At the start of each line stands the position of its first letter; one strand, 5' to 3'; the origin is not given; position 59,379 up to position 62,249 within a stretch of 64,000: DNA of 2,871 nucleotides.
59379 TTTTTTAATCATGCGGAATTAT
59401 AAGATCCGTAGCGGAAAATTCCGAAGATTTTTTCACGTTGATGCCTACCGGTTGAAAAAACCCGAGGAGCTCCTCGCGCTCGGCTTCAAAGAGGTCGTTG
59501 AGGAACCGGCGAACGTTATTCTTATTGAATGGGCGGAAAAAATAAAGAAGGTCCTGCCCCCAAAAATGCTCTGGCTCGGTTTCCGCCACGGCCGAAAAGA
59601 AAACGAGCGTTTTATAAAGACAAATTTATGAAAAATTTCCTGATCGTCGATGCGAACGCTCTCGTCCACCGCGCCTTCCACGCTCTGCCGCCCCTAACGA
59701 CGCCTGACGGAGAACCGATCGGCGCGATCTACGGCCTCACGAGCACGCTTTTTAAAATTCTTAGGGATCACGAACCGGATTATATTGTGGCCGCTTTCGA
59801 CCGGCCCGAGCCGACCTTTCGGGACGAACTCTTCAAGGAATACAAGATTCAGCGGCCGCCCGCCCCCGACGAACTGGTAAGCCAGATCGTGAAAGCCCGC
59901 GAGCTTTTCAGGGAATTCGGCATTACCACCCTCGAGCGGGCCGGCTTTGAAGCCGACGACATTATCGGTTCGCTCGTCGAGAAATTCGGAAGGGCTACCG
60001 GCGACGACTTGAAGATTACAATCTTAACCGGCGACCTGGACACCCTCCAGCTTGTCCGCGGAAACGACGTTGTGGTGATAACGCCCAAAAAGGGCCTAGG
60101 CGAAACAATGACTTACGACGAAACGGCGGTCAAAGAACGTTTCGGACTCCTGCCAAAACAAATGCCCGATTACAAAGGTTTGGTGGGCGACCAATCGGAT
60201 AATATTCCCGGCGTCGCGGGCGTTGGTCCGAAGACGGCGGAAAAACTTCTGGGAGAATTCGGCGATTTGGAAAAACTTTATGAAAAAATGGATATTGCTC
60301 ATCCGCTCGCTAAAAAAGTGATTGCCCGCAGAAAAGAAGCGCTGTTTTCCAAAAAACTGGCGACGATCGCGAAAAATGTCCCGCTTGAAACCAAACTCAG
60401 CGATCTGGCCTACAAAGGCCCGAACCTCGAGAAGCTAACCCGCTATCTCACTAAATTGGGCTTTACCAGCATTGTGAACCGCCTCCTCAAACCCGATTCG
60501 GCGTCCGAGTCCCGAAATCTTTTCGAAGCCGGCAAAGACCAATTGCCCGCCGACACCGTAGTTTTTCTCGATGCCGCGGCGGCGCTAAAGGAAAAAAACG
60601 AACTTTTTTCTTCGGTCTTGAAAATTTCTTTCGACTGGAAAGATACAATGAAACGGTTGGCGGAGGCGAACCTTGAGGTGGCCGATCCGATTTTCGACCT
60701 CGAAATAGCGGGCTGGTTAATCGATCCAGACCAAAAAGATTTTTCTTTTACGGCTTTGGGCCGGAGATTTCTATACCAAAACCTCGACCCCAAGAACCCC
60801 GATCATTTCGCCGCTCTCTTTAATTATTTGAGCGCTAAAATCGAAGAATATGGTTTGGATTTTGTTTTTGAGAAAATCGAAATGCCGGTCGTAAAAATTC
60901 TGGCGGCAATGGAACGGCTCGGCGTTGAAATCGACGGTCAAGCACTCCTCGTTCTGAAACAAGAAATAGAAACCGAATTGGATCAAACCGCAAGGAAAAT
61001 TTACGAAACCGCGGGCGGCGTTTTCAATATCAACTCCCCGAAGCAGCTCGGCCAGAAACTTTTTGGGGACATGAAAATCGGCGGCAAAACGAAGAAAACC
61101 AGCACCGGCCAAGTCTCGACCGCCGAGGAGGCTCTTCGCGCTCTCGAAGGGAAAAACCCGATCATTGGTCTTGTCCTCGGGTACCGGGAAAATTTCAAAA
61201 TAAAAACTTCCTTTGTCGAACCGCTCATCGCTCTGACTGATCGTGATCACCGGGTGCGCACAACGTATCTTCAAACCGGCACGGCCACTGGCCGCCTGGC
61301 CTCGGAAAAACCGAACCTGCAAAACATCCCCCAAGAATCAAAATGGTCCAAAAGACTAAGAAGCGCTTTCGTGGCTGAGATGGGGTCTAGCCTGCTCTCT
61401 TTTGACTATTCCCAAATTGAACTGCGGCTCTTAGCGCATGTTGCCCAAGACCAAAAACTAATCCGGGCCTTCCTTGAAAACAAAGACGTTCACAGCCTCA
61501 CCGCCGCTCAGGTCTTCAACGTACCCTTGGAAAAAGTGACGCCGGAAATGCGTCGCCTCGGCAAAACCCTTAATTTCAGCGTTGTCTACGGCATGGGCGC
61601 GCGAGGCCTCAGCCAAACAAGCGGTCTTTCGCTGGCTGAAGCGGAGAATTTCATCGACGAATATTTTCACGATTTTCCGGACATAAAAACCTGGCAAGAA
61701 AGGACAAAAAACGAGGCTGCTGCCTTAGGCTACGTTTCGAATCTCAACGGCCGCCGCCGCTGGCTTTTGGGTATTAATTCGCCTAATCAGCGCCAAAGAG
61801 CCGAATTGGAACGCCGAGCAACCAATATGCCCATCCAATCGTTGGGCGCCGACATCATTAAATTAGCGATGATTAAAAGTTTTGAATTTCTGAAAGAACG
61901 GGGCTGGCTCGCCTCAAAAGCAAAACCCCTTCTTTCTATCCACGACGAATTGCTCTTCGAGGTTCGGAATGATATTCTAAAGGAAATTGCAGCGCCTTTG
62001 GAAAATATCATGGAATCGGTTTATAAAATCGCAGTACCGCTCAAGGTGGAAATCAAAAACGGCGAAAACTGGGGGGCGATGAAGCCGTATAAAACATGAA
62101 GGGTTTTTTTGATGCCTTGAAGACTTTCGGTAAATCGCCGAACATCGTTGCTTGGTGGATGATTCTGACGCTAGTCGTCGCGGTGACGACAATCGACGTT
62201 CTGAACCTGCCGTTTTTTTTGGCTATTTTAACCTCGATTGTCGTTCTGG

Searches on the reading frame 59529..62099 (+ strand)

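Call 67: search_protein_families(library=ncbifam, proteins=[window:59529-62099:+], max_evalue=0.00001)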
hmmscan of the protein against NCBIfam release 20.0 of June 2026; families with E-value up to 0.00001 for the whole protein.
window:59529-62099:+ (856 aa): 14 families
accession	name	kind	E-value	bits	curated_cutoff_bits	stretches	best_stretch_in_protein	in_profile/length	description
NF004397.1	PRK05755.1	equivalog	5.6e-250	832.5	720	2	426-851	465-888/889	DNA polymerase I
TIGR00593.1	pola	equivalog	1.1e-241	804.9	600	2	368-852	385-890/890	DNA polymerase I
NF011547.0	PRK14976.1-4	equivalog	2.5e-73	246.9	305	1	34-319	1-288/291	5'-3' exonuclease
NF011539.0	PRK14975.1-3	equivalog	1e-70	238.8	640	1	430-849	212-626/628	bifunctional 3'-5' exonuclease/DNA polymerase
NF011540.0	PRK14975.1-4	equivalog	9.2e-61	206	601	1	439-848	181-573/576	bifunctional 3'-5' exonuclease/DNA polymerase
NF011541.0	PRK14975.2-1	equivalog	9.9e-55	186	871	1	445-852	209-637/645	bifunctional 3'-5' exonuclease/DNA polymerase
NF011545.0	PRK14976.1-2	equivalog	1.2e-51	175.7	434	1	35-308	7-281/287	5'-3' exonuclease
NF011546.0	PRK14976.1-3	equivalog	8.5e-50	169.7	347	1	35-320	3-291/297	5'-3' exonuclease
NF038380.1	phage_DpoZ_1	exception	1.4e-45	155.9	500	1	429-848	162-602/607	aminoadenine-incorporating DNA polymerase DpoZ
NF007017.0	PRK09482.1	equivalog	1.2e-43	149.5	261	1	34-295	2-254/257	flap endonuclease Xni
NF011542.0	PRK14975.2-2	equivalog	1.7e-33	115.9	1061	1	576-850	504-789/802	bifunctional 3'-5' exonuclease/DNA polymerase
NF011543.0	PRK14975.2-3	equivalog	2.3e-28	98.7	1139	1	569-850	539-837/853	bifunctional 3'-5' exonuclease/DNA polymerase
NF038381.1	phage_DpoZ_2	exception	1.4e-16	60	350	1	451-698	315-582/754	aminoadenine-incorporating DNA polymerase DpoZ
NF011538.0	PRK14975.1-1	equivalog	5.5e-10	38.3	389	1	542-688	253-384/557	bifunctional 3'-5' exonuclease/DNA polymerase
